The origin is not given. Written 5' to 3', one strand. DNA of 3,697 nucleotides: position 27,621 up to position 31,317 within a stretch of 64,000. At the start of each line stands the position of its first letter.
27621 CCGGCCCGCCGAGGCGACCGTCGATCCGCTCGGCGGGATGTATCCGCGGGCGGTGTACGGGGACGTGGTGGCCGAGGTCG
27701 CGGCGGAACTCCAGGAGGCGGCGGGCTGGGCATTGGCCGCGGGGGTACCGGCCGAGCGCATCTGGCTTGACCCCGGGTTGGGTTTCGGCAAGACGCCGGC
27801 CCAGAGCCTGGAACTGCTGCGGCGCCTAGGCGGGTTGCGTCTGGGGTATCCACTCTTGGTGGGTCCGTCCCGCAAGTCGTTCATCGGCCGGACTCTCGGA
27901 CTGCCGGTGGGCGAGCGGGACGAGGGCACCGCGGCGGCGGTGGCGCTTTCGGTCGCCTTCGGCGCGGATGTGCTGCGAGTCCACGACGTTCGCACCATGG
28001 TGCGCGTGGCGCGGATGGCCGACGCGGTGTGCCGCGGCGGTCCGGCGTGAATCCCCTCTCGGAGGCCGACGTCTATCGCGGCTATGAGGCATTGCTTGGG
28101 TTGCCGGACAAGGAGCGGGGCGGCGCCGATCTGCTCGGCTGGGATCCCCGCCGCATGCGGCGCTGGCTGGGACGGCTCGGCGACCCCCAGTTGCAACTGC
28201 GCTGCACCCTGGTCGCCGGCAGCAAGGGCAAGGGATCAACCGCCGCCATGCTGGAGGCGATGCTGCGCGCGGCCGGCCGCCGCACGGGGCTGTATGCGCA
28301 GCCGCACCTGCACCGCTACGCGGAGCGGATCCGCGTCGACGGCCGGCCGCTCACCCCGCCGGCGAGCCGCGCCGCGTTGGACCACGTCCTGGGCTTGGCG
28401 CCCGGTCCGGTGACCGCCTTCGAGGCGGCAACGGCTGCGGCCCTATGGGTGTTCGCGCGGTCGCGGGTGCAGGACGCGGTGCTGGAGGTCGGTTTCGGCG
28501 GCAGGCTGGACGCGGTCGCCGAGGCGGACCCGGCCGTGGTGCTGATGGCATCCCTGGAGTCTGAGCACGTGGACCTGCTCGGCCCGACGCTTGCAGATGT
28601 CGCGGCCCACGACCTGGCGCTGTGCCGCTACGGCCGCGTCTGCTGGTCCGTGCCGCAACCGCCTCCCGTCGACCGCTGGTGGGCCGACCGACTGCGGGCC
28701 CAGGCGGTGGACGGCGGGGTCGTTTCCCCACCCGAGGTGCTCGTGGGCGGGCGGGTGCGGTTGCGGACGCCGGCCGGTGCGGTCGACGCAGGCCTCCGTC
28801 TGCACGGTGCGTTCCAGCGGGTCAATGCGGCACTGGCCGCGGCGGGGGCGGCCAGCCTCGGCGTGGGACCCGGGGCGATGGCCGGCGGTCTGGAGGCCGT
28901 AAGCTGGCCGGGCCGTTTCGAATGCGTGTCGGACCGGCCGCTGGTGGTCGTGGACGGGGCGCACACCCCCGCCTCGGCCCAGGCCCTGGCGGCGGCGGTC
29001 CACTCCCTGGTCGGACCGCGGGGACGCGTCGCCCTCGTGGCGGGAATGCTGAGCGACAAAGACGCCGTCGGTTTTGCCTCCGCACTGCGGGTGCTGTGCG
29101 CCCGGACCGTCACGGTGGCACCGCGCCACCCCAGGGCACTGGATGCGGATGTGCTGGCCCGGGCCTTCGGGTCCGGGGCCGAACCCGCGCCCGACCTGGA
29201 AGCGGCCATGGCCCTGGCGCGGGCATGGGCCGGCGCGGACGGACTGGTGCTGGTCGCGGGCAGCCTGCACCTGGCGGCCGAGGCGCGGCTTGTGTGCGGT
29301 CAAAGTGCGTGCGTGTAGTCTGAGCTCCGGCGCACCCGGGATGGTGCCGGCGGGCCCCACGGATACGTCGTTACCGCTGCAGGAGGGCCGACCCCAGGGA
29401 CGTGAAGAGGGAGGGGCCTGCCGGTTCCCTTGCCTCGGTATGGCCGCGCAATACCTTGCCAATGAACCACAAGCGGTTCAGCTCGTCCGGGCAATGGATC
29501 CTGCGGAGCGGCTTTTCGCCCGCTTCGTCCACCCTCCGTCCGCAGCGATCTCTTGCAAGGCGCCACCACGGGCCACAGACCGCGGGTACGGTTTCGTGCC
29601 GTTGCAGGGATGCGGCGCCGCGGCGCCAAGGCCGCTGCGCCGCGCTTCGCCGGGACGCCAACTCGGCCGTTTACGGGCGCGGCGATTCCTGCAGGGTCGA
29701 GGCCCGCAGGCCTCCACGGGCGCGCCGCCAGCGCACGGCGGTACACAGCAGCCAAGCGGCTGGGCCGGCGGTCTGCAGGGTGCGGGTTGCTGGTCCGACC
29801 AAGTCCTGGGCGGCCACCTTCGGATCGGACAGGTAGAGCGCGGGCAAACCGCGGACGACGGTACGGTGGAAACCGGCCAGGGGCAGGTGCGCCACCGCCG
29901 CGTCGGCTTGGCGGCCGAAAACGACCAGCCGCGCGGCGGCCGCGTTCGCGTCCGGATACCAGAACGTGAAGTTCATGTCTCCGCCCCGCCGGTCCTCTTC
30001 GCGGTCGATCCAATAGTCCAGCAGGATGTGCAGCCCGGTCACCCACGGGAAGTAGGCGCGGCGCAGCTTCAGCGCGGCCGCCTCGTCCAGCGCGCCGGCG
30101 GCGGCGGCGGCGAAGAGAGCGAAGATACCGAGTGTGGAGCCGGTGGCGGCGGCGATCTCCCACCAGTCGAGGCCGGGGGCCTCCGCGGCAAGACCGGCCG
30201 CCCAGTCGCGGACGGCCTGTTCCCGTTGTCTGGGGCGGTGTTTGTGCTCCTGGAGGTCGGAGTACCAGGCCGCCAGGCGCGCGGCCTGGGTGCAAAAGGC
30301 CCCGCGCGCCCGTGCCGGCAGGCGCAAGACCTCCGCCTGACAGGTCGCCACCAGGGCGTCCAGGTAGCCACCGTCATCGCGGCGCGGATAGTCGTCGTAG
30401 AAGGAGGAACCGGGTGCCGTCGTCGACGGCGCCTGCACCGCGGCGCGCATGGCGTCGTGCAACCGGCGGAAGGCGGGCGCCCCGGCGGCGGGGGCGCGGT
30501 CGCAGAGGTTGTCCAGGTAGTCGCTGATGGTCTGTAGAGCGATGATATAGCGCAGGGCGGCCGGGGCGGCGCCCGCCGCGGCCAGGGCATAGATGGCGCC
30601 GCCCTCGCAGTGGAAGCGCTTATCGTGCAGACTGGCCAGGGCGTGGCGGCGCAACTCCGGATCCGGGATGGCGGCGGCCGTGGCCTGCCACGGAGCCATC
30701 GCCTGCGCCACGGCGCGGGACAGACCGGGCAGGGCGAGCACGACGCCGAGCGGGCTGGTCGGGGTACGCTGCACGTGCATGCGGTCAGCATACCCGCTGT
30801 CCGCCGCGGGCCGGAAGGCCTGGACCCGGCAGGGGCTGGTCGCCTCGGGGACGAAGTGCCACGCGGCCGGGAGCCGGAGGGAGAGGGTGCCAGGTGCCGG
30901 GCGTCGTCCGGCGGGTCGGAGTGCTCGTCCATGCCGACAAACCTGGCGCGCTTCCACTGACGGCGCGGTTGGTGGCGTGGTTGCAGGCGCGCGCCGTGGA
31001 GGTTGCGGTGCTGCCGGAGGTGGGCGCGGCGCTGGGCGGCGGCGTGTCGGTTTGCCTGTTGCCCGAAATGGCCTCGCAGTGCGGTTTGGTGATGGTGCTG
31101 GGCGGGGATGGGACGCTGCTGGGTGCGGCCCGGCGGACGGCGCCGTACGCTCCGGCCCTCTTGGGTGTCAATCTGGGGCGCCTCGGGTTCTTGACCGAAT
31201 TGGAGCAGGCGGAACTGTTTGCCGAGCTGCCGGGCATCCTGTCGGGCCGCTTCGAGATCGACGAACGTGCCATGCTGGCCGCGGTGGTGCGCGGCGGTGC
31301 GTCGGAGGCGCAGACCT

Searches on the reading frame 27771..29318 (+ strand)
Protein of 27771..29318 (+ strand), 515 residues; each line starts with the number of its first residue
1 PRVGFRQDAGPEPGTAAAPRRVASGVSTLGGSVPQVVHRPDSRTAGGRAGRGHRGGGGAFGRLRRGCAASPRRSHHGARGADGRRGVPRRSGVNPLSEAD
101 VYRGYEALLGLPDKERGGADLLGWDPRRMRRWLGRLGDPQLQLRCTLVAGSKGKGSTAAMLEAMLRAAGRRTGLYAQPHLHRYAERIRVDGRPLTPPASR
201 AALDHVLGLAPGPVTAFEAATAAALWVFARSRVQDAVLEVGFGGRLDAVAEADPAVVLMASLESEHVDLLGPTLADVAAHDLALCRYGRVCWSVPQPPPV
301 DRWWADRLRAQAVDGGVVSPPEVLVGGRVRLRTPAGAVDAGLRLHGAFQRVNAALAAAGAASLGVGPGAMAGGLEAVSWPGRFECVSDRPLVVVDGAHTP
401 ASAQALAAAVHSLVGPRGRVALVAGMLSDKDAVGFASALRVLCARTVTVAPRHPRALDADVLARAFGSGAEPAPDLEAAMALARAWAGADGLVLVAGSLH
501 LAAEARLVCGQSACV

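Call 42: search_protein_families(library=pfam, proteins=[window:27771-29318:+], max_evalue=0.00001)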
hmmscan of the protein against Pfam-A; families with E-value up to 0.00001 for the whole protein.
window:27771-29318:+ (515 aa): 1 family
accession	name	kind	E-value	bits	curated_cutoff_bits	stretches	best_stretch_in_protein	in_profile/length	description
PF02875.26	Mur_ligase_C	-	4.9e-19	69.9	28.4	1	381-498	1-126/127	Mur ligase, glutamate ligase domain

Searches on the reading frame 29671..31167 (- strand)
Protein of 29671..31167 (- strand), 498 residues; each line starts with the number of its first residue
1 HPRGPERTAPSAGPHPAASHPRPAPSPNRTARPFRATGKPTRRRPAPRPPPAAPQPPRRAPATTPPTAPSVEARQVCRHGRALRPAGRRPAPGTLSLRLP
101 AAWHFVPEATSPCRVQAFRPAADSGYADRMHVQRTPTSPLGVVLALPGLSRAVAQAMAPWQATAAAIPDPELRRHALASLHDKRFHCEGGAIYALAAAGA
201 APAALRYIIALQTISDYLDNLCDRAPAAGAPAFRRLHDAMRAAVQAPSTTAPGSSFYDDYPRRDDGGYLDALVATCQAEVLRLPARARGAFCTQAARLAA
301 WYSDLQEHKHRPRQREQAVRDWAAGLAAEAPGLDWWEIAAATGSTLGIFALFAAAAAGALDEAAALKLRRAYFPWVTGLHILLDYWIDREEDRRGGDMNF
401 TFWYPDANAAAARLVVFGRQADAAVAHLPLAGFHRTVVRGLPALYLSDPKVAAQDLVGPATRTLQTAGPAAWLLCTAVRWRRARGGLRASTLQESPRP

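Call 42: search_protein_families(library=pfam, proteins=[window:29671-31167:-], max_evalue=0.00001)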
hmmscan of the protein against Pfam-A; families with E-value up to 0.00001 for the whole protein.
window:29671-31167:- (498 aa): 1 family
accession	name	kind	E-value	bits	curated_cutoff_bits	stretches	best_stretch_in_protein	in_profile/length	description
PF10776.14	DUF2600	-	3.4e-108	361.8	25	1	153-479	3-325/328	Protein of unknown function (DUF2600)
